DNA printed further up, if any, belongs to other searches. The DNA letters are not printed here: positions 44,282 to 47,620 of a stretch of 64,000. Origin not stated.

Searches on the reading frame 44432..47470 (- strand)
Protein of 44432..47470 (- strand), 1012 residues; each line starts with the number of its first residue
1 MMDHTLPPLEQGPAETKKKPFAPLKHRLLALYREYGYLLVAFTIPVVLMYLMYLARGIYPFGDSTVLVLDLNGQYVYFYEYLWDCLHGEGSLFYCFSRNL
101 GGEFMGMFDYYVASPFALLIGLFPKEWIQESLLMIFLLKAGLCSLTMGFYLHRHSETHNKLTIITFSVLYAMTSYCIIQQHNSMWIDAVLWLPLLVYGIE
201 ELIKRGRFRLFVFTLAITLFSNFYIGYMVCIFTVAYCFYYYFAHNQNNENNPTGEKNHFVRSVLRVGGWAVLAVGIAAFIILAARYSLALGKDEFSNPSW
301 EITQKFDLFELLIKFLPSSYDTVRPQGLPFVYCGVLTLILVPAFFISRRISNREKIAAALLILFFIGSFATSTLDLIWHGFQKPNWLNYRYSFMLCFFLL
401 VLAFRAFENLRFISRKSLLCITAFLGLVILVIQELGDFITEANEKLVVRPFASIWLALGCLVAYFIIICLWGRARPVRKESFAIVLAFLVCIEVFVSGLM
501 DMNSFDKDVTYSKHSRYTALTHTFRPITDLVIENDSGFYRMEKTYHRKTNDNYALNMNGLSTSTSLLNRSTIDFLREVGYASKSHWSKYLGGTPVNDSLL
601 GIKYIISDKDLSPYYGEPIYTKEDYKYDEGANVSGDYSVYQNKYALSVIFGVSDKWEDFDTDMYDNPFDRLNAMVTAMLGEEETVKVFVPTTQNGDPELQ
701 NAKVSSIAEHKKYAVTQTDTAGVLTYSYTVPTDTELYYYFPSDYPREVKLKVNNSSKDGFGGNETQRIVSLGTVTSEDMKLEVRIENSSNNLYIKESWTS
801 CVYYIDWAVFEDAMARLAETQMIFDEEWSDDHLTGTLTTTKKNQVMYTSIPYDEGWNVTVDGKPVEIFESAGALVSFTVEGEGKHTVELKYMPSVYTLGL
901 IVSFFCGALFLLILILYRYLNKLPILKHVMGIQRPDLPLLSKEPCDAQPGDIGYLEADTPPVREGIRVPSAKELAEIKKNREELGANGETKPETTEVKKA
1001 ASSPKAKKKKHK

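Call 32: find_encoding_contigs(protein=window:44432-47470:-, flank=10000, max_places=1)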
Protein window:44432-47470:- (1012 aa): 11 contigs read that carry it; 1 place shown.
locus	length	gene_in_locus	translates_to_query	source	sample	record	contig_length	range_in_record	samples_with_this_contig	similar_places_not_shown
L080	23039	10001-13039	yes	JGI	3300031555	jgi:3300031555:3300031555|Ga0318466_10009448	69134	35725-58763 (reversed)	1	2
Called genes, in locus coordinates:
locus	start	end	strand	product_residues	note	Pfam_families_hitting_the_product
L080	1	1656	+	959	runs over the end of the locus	-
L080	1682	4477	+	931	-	-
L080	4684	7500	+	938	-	-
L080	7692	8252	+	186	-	PF04542:Sigma70_r2, PF07638:Sigma70_ECF (weak), PF08281:Sigma70_r4_2, PF04545:Sigma70_r4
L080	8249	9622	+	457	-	-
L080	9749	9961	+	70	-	PF06107:DUF951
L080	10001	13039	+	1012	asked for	PF09586:YfhO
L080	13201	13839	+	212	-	PF01330:RuvA_N, PF00633:HHH (faint), PF14520:HHH_5, PF07499:RuvA_C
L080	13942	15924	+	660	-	PF17128:DUF5107, PF13432:TPR_16 (weak)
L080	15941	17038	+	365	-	PF01078:Mg_chelatase (faint), PF05496:RuvB_N, PF00004:AAA, PF07728:AAA_5, PF17864:AAA_lid_4, PF05491:WHD_RuvB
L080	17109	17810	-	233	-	PF03372:Exo_endo_phos, PF23226:Exo_endo_phos_PGAP2IP (weak)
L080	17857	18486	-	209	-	PF07799:DUF1643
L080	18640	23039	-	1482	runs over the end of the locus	PF02811:PHP, PF00929:RNase_T, PF16473:Rv2179c-like, PF07733:DNA_pol3_alpha, PF17657:DNA_pol3_finger, PF14579:HHH_6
